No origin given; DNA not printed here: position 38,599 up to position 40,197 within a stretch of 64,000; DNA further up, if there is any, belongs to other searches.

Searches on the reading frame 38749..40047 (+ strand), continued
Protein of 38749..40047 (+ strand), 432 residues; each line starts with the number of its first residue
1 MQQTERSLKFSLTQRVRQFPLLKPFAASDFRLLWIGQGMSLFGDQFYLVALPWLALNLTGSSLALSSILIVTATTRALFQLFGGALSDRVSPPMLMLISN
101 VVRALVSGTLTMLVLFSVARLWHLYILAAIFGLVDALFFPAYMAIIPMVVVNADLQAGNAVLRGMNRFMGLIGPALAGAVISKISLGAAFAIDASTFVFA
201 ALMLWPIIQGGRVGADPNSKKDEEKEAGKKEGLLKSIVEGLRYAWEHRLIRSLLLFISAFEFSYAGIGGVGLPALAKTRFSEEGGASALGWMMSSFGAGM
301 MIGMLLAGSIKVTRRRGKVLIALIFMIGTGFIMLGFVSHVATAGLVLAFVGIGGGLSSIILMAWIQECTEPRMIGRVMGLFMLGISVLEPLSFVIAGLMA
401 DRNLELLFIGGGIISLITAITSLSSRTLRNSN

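Call 53: find_homologous_proteins(query=L013:2025-4094:+, max_evalue=1e-20)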
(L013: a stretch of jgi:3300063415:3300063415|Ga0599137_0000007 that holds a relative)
Query L013:2025-4094:+ (690 aa): 206 proteins with E <= 1e-20 among 8000 candidates; the best 120 are listed.
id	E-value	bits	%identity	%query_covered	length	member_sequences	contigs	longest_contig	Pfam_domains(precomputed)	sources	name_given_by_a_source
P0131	0.0e+0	1491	99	100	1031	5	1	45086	PF13428.13,PF14532.13,PF07728.21,PF13374.13,PF07721.21,PF14559.13,PF00158.33,PF17874.8,PF25601.2,PF02954.26,PF00515.35,PF12895.14,PF13424.13,PF28559.1,PF14938.13,PF13432.13,PF13181.13,PF07719.24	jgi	jgi:DNA-binding NtrC family response regulator/tetratricopeptide (TPR) repeat protein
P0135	0.0e+0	1397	93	100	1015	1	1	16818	PF13176.13,PF13428.13,PF14532.13,PF07728.21,PF14559.13,PF00158.33,PF17874.8,PF25601.2,PF02954.26,PF00515.35,PF13424.13,PF28559.1,PF14938.13,PF13432.13,PF13181.13,PF07719.24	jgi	jgi:DNA-binding NtrC family response regulator/tetratricopeptide (TPR) repeat protein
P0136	0.0e+0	1232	81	100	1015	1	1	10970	PF25063.1,PF13428.13,PF14532.13,PF07728.21,PF13374.13,PF07721.21,PF14559.13,PF00158.33,PF17874.8,PF25601.2,PF02954.26,PF00515.35,PF13424.13,PF14938.13,PF13432.13,PF13181.13,PF07719.24,PF13174.13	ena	-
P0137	0.0e+0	1217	81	100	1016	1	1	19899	PF13176.13,PF13428.13,PF14532.13,PF07728.21,PF13374.13,PF07721.21,PF14559.13,PF00158.33,PF17874.8,PF25601.2,PF02954.26,PF00515.35,PF13424.13,PF14938.13,PF13432.13,PF13181.13,PF07719.24,PF13174.13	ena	-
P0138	0.0e+0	1178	79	100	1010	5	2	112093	PF25063.1,PF25058.2,PF13176.13,PF13428.13,PF14532.13,PF07728.21,PF13374.13,PF07721.21,PF14559.13,PF00158.33,PF17874.8,PF25601.2,PF02954.26,PF00515.35,PF12895.14,PF13424.13,PF14938.13,PF13432.13,PF13181.13,PF12968.14,PF07719.24,PF13174.13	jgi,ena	-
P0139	0.0e+0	1157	77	100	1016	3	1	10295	PF13176.13,PF24885.2,PF13428.13,PF14532.13,PF07728.21,PF13374.13,PF07721.21,PF14559.13,PF00158.33,PF17874.8,PF25601.2,PF02954.26,PF00515.35,PF13424.13,PF14938.13,PF13432.13,PF13181.13,PF07719.24,PF13174.13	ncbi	-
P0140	0.0e+0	1134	76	100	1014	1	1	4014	PF13176.13,PF13428.13,PF14532.13,PF07728.21,PF13374.13,PF14559.13,PF00158.33,PF17874.8,PF25601.2,PF02954.26,PF00515.35,PF13424.13,PF14938.13,PF13432.13,PF13181.13,PF07719.24,PF13174.13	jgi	jgi:transcriptional regulator with PAS, ATPase and Fis domain/tetratricopeptide (TPR) repeat protein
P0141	0.0e+0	1128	75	100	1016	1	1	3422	PF13176.13,PF24885.2,PF13428.13,PF14532.13,PF07728.21,PF13374.13,PF07721.21,PF14559.13,PF00158.33,PF17874.8,PF25601.2,PF02954.26,PF00515.35,PF13424.13,PF14938.13,PF13432.13,PF13181.13,PF07719.24,PF13174.13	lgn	-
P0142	0.0e+0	1127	75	100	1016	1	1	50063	PF24885.2,PF13428.13,PF14532.13,PF07728.21,PF13374.13,PF07721.21,PF14559.13,PF00158.33,PF17874.8,PF25601.2,PF02954.26,PF00515.35,PF13424.13,PF14938.13,PF13432.13,PF13181.13,PF07719.24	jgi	jgi:hydrogenase-4 transcriptional activator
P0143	0.0e+0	1124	75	100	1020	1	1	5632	PF13428.13,PF14532.13,PF07728.21,PF13374.13,PF07721.21,PF14559.13,PF00158.33,PF17874.8,PF25601.2,PF02954.26,PF00515.35,PF13424.13,PF14938.13,PF13432.13,PF13181.13,PF07719.24,PF13174.13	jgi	jgi:hydrogenase-4 transcriptional activator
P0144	0.0e+0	1123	74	100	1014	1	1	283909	PF13176.13,PF24885.2,PF13428.13,PF14532.13,PF07728.21,PF13374.13,PF07721.21,PF14559.13,PF00158.33,PF17874.8,PF25601.2,PF02954.26,PF00515.35,PF13424.13,PF14938.13,PF13432.13,PF13181.13,PF07719.24,PF13174.13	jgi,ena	jgi:transcriptional regulator with PAS, ATPase and Fis domain/tetratricopeptide (TPR) repeat protein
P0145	0.0e+0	1111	74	100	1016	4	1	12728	PF13176.13,PF13428.13,PF14532.13,PF07728.21,PF13374.13,PF07721.21,PF14559.13,PF00158.33,PF17874.8,PF25601.2,PF02954.26,PF00515.35,PF12895.14,PF13424.13,PF14938.13,PF13432.13,PF13181.13,PF07719.24,PF13174.13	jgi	jgi:hydrogenase-4 transcriptional activator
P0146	0.0e+0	1105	73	100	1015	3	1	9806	PF13176.13,PF13428.13,PF14532.13,PF07728.21,PF07721.21,PF14559.13,PF00158.33,PF17874.8,PF25601.2,PF02954.26,PF00515.35,PF12895.14,PF13424.13,PF14938.13,PF13432.13,PF13181.13,PF07719.24,PF13174.13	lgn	-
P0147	0.0e+0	1101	74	100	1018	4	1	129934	PF13428.13,PF14532.13,PF07728.21,PF13374.13,PF14559.13,PF00158.33,PF17874.8,PF25601.2,PF02954.26,PF00515.35,PF13424.13,PF14938.13,PF13432.13,PF13181.13,PF07719.24,PF13174.13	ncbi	-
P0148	0.0e+0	1097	73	100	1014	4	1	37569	PF13176.13,PF24885.2,PF13428.13,PF14532.13,PF07728.21,PF13374.13,PF07721.21,PF14559.13,PF00158.33,PF17874.8,PF25601.2,PF02954.26,PF00515.35,PF13424.13,PF14938.13,PF13432.13,PF13181.13,PF07719.24,PF13174.13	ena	-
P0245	2.2e-219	748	54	100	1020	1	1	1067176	PF13176.13,PF13428.13,PF14532.13,PF07728.21,PF13374.13,PF14559.13,PF00158.33,PF17874.8,PF25601.2,PF02954.26,PF00515.35,PF13424.13,PF28559.1,PF14938.13,PF13432.13,PF13181.13,PF07719.24,PF13174.13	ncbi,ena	-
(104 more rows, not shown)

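Call 60: search_solved_structures(query=L013:2025-4094:+, max_evalue=0.001)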
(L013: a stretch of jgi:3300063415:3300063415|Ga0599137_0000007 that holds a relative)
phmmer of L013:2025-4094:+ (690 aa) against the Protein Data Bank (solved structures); distinct sequences matched with E-value up to 0.001: 20.
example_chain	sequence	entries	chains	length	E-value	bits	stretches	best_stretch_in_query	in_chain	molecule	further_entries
5a6c_A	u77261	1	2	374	7.3e-12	47.8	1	91-250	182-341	G-PROTEIN-SIGNALING MODULATOR 2, AFADIN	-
6hc2_A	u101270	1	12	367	2.1e-11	46.3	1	91-251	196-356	G-protein-signaling modulator 2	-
4wng_A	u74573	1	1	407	2.3e-11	46.1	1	91-256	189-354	G-protein-signaling modulator 2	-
3sf4_A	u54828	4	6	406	2.4e-11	46.1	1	91-256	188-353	G-protein-signaling modulator 2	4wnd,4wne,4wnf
3ro2_A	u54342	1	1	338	2.4e-10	42.8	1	88-245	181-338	G-protein-signaling modulator 2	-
4g2v_A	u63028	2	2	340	2.5e-10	42.7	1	88-245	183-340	G-protein-signaling modulator 2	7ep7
5o01_A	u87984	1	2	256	3.2e-09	39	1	171-372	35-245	BKLC (bacterial kinesin-light chain-like)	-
5o09_1C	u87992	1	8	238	1.5e-08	36.9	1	171-360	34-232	Bacterial kinesin light chain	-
4jhr_A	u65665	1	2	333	2.8e-08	35.9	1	88-248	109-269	G-protein-signaling modulator 2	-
4y6c_A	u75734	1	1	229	2.9e-08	35.9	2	295-398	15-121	ANSERINA PUTATIVE KINESIN LIGHT chain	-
7t7t_A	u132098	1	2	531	1e-07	34.1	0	117-223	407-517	Protein TONSOKU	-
3ro3_A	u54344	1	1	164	2.7e-07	32.7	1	104-245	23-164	G-protein-signaling modulator 2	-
4y6w_A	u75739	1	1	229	2.8e-07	32.6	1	295-401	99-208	NaB(AB)3ACb - light chain TPR-like repeats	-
7y4i_A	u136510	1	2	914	3.8e-06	28.9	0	163-268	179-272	Probable UDP-N-acetylglucosamine--peptide N-acetylglucosaminyltransferase SPINDLY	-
8dtf_A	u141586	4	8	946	4.1e-06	28.8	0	163-268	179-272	Probable UDP-N-acetylglucosamine--peptide N-acetylglucosaminyltransferase SPINDLY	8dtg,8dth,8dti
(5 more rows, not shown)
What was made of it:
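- On RRNPP peptide quorum sensing: The nearest solved TPRs are peptide binders (call 60).
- The closest solved relatives of the TPR region by sequence are LGN/GPSM2 and kinesin light chain, both peptide-binding TPRs (call 60). The ORF2 type is acidic and about 25-30 residues long, similar in size to the peptides that bind LGN- and KLC-type TPR grooves (call 60).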

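Call 63: find_encoding_contigs(protein=P0245, flank=10000, max_places=2)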
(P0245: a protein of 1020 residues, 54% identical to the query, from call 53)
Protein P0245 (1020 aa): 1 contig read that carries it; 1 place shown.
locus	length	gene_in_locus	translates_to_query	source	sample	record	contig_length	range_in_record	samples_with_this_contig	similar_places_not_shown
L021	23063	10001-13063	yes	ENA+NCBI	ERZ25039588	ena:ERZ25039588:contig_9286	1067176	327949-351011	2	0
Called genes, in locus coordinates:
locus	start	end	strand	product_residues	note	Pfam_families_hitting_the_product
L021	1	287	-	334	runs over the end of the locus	PF01119:DNA_mis_repair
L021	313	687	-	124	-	PF02518:HATPase_c, PF13589:HATPase_c_3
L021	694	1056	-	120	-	PF13640:2OG-FeII_Oxy_3, PF13661:2OG-FeII_Oxy_4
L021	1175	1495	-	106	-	-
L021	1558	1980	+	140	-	PF07876:Dabb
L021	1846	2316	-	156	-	PF13474:SnoaL_3, PF14534:DUF4440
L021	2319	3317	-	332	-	PF00535:Glycos_transf_2, PF13641:Glyco_tranf_2_3, PF10111:Glyco_tranf_2_2 (faint)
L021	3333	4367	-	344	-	PF07885:Ion_trans_2, PF02254:TrkA_N, PF02080:TrkA_C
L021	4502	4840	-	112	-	PF00595:PDZ, PF13180:PDZ_2, PF19805:DUF6288, PF17820:PDZ_6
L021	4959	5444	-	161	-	PF00595:PDZ, PF13180:PDZ_2, PF17820:PDZ_6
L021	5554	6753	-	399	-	PF00890:FAD_binding_2 (weak), PF01134:GIDA (faint), PF01266:DAO (weak), PF01494:FAD_binding_3, PF03486:HI0933_like (weak), PF07992:Pyr_redox_2 (weak), PF12831:FAD_oxidored (weak), PF13450:NAD_binding_8 (weak), +3 more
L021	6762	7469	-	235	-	PF13489:Methyltransf_23 (weak), PF01209:Ubie_methyltran, PF13847:Methyltransf_31 (weak), PF08241:Methyltransf_11, PF08242:Methyltransf_12 (weak), PF13649:Methyltransf_25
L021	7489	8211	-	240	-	PF01209:Ubie_methyltran, PF02353:CMAS, PF13489:Methyltransf_23, PF05175:MTS (weak), PF13847:Methyltransf_31, PF08241:Methyltransf_11, PF08242:Methyltransf_12, PF13649:Methyltransf_25, +1 more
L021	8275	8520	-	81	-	-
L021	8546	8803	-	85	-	-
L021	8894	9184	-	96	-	-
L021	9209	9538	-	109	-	-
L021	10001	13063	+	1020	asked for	PF13424:TPR_12 (weak), PF13424:TPR_12 (weak), PF17874:TPR_MalT, PF13424:TPR_12 (weak), PF00158:Sigma54_activat, PF14532:Sigma54_activ_2, PF25601:AAA_lid_14, PF02954:HTH_8, +12 more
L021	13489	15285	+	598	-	PF01966:HD, PF13487:HD_5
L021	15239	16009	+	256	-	PF00990:GGDEF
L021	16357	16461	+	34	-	-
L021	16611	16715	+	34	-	-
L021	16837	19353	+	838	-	PF26002:Beta-barrel_AprE (faint), PF25954:Beta-barrel_RND_2, PF25990:Beta-barrel_YknX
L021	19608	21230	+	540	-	PF17164:DUF5122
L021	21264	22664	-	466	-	PF22039:HUTI_composite_bact (weak), PF01979:Amidohydro_1, PF07969:Amidohydro_3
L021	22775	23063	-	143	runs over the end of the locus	PF08211:dCMP_cyt_deam_2, PF00383:dCMP_cyt_deam_1, PF26947:CDL (weak)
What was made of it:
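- L021 has the operon without MFS or ADOP (call 63).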

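Call 65: search_protein_families(library=ncbifam, proteins=[L021:9209-9538:-, L021:8894-9184:-, L021:8546-8803:-, L021:8275-8520:-, L021:7489-8211:-, L021:6762-7469:-, L021:5554-6753:-, L021:16837-19353:+, L021:10001-13063:+], max_evalue=0.001)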
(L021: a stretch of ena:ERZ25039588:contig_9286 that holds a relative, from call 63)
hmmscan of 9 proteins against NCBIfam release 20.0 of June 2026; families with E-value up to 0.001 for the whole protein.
L021:9209-9538:- (109 aa): 0 families

L021:8894-9184:- (96 aa): 0 families

L021:8546-8803:- (85 aa): 0 families

L021:8275-8520:- (81 aa): 1 family
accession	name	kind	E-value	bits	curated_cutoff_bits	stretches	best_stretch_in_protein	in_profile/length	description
NF037968.1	SemiSWEET_2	subfamily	6.7e-05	22.9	80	1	5-77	1-73/76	SemiSWEET transporter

L021:7489-8211:- (240 aa): 53 families (the best 25 are shown)
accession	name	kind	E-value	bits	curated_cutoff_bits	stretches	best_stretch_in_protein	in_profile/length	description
TIGR01983.1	UbiG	equivalog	2.2e-53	180.9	102.95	1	8-201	5-208/228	bifunctional 2-polyprenyl-6-hydroxyphenol methylase/3-demethylubiquinol 3-O-methyltransferase UbiG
NF041537.1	ArsM_AhpD_UU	exception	4.9e-17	61.7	510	1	45-143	77-179/345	arsenite methyltransferase/AhpD domain selenoprotein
NF045667.1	MTase_DVU1556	equivalog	6.6e-17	61.7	155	1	45-144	23-119/213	DVU_1556 family methyltransferase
NF047649.1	MTase_UXPK_star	exception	9.9e-17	60.9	460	1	46-144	79-181/283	methyltransferase/UXPK-star double selenoprotein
NF007610.0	PRK10258.1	equivalog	4.6e-16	58.9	342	1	38-186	36-173/251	malonyl-ACP O-methyltransferase BioC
NF043040.1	corrin_prot_MT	hypoth_equivalog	8.5e-16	58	180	1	46-156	43-161/216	corrinoid protein-associated methyltransferase CpaM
TIGR02072.1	BioC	equivalog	9.1e-16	58.4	184.95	1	42-147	32-135/244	malonyl-ACP O-methyltransferase BioC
TIGR01934.1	MenG_MenH_UbiE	subfamily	9.6e-16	57.7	158.35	1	44-162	39-162/223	ubiquinone/menaquinone biosynthesis methyltransferase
NF045825.1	FAmtase_mtf2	equivalog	1.6e-14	53.8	400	1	44-148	58-162/248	fatty-acid O-methyltransferase Mtf2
NF045823.1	PthPhpthDimycoMt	equivalog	1.9e-14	53.4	300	1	47-147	69-169/256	phthiotriol/phenolphthiotriol dimycocerosates methyltransferase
NF041536.1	ArsM_DUF2284_UU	exception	4.4e-14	51.7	575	1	40-143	71-179/459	arsenite methyltransferase/DUF2284 domain selenoprotein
TIGR02021.1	BchM-ChlM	equivalog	1.8e-13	50.4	158.9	1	43-128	53-139/218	magnesium protoporphyrin IX methyltransferase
NF040539.1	AST_met_ArsM_2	exception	2e-13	50.8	240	1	42-145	54-164/262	putative arsinothricin biosynthesis methyltransferase ArsM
NF008823.0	PRK11873.1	subfamily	4.2e-13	49.4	263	1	47-142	80-179/272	arsenite methyltransferase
NF001244.0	PRK00216.1-5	equivalog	5.2e-13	48.8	216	1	46-143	50-152/236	bifunctional demethylmenaquinone methyltransferase/2-methoxy-6-polyprenyl-1,4-benzoquinol methylase UbiE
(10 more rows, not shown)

L021:6762-7469:- (235 aa): 14 families
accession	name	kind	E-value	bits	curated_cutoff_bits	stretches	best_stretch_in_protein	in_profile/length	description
NF004851.0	PRK06202.1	equivalog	2.8e-41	141.5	243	1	5-232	9-230/237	hypothetical protein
TIGR01934.1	MenG_MenH_UbiE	subfamily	7.9e-09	35.1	158.35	1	57-143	39-122/223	ubiquinone/menaquinone biosynthesis methyltransferase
NF001244.0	PRK00216.1-5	equivalog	1.3e-08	34.4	216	1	60-140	51-131/236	bifunctional demethylmenaquinone methyltransferase/2-methoxy-6-polyprenyl-1,4-benzoquinol methylase UbiE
NF001242.0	PRK00216.1-3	equivalog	1.2e-07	31.4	351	1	39-140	52-153/258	bifunctional demethylmenaquinone methyltransferase/2-methoxy-6-polyprenyl-1,4-benzoquinol methylase UbiE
NF001243.0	PRK00216.1-4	equivalog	3.4e-07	29.8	235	1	60-159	50-146/237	demethylmenaquinone methyltransferase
TIGR02752.1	MenG_heptapren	equivalog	6.2e-07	29.2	419.85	1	60-159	48-144/231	demethylmenaquinone methyltransferase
NF001241.0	PRK00216.1-2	equivalog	1.6e-06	27.9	327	1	38-159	34-142/231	demethylmenaquinone methyltransferase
TIGR02072.1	BioC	equivalog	4.4e-06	26.7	184.95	1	47-144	23-114/244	malonyl-ACP O-methyltransferase BioC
NF001240.0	PRK00216.1-1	equivalog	6.8e-06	25.3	378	1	60-144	66-150/251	bifunctional demethylmenaquinone methyltransferase/2-methoxy-6-polyprenyl-1,4-benzoquinol methylase UbiE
NF043040.1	corrin_prot_MT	hypoth_equivalog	7.2e-06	25.6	180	1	57-158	41-141/216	corrinoid protein-associated methyltransferase CpaM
NF041255.1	mycofact_MftM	equivalog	8.6e-05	22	200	1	88-162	164-239/289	mycofactocin oligosaccharide methyltransferase MftM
NF052510.1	methyltran_MpqE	exception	0.0002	20.8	335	1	60-138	49-127/234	methyl-plastoquinone biosynthesis methyltransferase MpqE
NF007610.0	PRK10258.1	equivalog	0.00022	20.7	342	1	59-159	44-133/251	malonyl-ACP O-methyltransferase BioC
TIGR02021.1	BchM-ChlM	equivalog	0.00023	20.6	158.9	1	60-181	57-171/218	magnesium protoporphyrin IX methyltransferase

L021:5554-6753:- (399 aa): 96 families (the best 25 are shown)
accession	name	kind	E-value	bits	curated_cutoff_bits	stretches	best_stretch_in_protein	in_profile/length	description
TIGR02032.1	GG-red-SF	subfamily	3.1e-42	145.3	158.8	1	3-316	1-297/297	geranylgeranyl reductase family protein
NF049967.1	QhpG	equivalog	1.2e-27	96.9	240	1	5-323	1-293/423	flavin-dependent monooxygenase QhpG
TIGR02023.1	BchP-ChlP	subfamily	2.7e-22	79.3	343.3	2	3-128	1-116/388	geranylgeranyl diphosphate reductase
NF041080.1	DGGGPL_reductase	equivalog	7.9e-21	74.4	580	1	3-166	2-157/447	digeranylgeranylglycerophospholipid reductase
NF033113.0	halo_ClmS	equivalog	1.4e-20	73.4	900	1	4-346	4-347/570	chloramphenicol-biosynthetic FADH2-dependent halogenase CmlS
NF045655.1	MkRedMenJ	equivalog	3.2e-20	72.4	700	1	3-166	5-160/406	menaquinone reductase MenJ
NF038171.1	maturase_LodB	equivalog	5.5e-18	65.2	400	1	4-346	1-335/361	lysine-epsilon-oxidase maturase LodB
NF038174.1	maturase_GoxB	equivalog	2.4e-17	63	400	1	4-191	2-177/358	glycine oxidase maturase GoxB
NF004835.0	PRK06185.1-4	equivalog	6.9e-17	61.3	601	1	3-167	11-174/411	FAD-dependent oxidoreductase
TIGR02028.1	ChlP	equivalog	1.3e-16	60.4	505.3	2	5-167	3-161/398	geranylgeranyl reductase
NF004834.1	PRK06185.1-3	subfamily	2.5e-16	59.5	500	1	4-168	9-172/420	FAD-dependent oxidoreductase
TIGR01988.1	Ubi-OHases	subfamily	4.5e-15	55.4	224.65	1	4-168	1-167/387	ubiquinone biosynthesis hydroxylase, UbiH/UbiF/VisC/COQ6 family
NF005313.0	PRK06847.1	subfamily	1.2e-14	54.1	372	1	4-167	6-164/375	hypothetical protein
NF005691.0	PRK07494.1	equivalog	1.8e-13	49.8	459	1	2-167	8-169/404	UbiH/UbiF family hydroxylase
NF041160.1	DGGPL_Thplmales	equivalog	6e-13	48.5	780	2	276-319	270-313/396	digeranylgeranylglycerophospholipid reductase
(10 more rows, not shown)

L021:16837-19353:+ (838 aa): 12 families
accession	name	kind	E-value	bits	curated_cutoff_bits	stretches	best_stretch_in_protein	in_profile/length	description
NF041824.1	daptide_HExxH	equivalog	5.1e-60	203.6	300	1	16-388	1-365/379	daptide biosynthesis intramembrane metalloprotease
TIGR01730.1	RND_mfp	subfamily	5.9e-24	84.6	94.9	2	661-818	98-250/322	efflux RND transporter periplasmic adaptor subunit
TIGR01843.1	type_I_hlyD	subfamily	2.2e-21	76.3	208.65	1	437-819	14-403/422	HlyD family type I secretion periplasmic adaptor subunit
TIGR02971.1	heterocyst_DevB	subfamily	4.8e-14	52.5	129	1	478-776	27-279/327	ABC exporter membrane fusion protein, DevB family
NF058609.1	RiPP_HExxH_LiaK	equivalog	2.7e-13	50.2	225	1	144-301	59-208/246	YydH/LiaK family epipeptide maturation metalloprotease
TIGR00999.1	8a0102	subfamily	2.4e-12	46.5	319.3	2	654-812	54-201/271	CzcB/NccB family metal efflux transporter periplasmic adaptor subunit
TIGR00998.1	8a0101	subfamily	8e-08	31.6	390.8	1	577-777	111-283/334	EmrA/EmrK family multidrug efflux transporter periplasmic adaptor subunit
TIGR01000.1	bacteriocin_acc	subfamily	6e-07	28.7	258.85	1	611-816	232-442/457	bacteriocin secretion accessory protein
NF008606.0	PRK11578.1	equivalog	7.5e-07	28.6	342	1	626-816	113-302/371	macrolide transporter subunit MacA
NF007785.0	PRK10476.1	equivalog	5.2e-06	25.5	376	0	577-662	117-196/347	multidrug transporter subunit MdtN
NF033138.2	RND-peri-MexC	equivalog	0.00044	19.5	625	0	566-641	93-168/375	MexC family multidrug efflux RND transporter periplasmic adaptor subunit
NF007303.0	PRK09783.1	subfamily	0.00048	18.7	390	1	698-827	215-339/414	copper/silver efflux system membrane fusion protein CusB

L021:10001-13063:+ (1020 aa): 38 families (the best 25 are shown)
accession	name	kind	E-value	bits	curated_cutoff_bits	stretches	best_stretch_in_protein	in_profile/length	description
TIGR01818.1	ntrC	equivalog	2.6e-96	323.2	558.6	1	691-1014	131-461/463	nitrogen regulation protein NR(I)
TIGR02915.1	PEP_resp_reg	equivalog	3.5e-95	319.5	502.6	1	651-1018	101-444/445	PEP-CTERM-box response regulator transcription factor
NF041552.1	TF_PrdR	equivalog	2.5e-94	316.7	795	1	693-1015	266-575/577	sigma-54 dependent transcriptional regulator PrdR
NF003451.0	PRK05022.1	equivalog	1.5e-93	314.3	476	1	669-1019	165-511/512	nitric oxide reductase transcriptional regulator NorR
NF008469.0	PRK11361.1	equivalog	8.2e-93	311.6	714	1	656-1014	109-452/461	acetoacetate metabolism transcriptional regulator AtoC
TIGR01817.1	nifA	equivalog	4.9e-89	299.5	528.85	1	652-1018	154-529/534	nif-specific transcriptional activator NifA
NF038308.1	RNA_repair_RtcR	equivalog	2.6e-87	293.9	650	1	691-1009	177-504/530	RNA repair transcriptional activator RtcR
NF041946.1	LuxO_transreg_Vib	equivalog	4.7e-84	282.8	800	1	690-1015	129-459/463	quorum-sensing sigma-54 dependent transcriptional regulator LuxO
NF050807.1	TransRegFlbDCaul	equivalog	8.1e-82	275.5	750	1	696-1014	120-436/454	sigma-54-dependent transcriptional regulator FlbD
NF008176.1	PRK10923.1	equivalog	5.2e-80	269.3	620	1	696-1016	140-466/469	nitrogen regulation protein NR(I)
NF051870.1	NAssimRespRegNtrX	equivalog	1.1e-77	261.9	600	1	653-1016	105-450/452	nitrogen assimilation response regulator NtrX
TIGR02329.1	propionate_PrpR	equivalog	1.3e-76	258.4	499.2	1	685-1012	203-523/526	propionate catabolism operon regulatory protein PrpR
NF011695.0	PRK15115.1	equivalog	3.6e-76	256.7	763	1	697-1015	138-435/445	two-component system response regulator GlrR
NF041906.1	V4R_TF_MobR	exception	3.8e-76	256.7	999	1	695-1013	233-541/544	phenol degradation transcriptional regulator MobR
NF007689.0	PRK10365.1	equivalog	7.2e-74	249.1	760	1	694-1015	139-441/441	sigma-54-dependent response regulator transcription factor ZraR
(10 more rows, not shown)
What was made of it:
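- L021 has a relative of the daptide and epipeptide maturation proteases (NF041824, E = 5e-60, below the cut-off; NF058609) (call 65). The neighbouring methyltransferase and flavoprotein look like quinone or isoprenoid enzymes (UbiG model above its cut-off; geranylgeranyl reductase family) (call 65).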
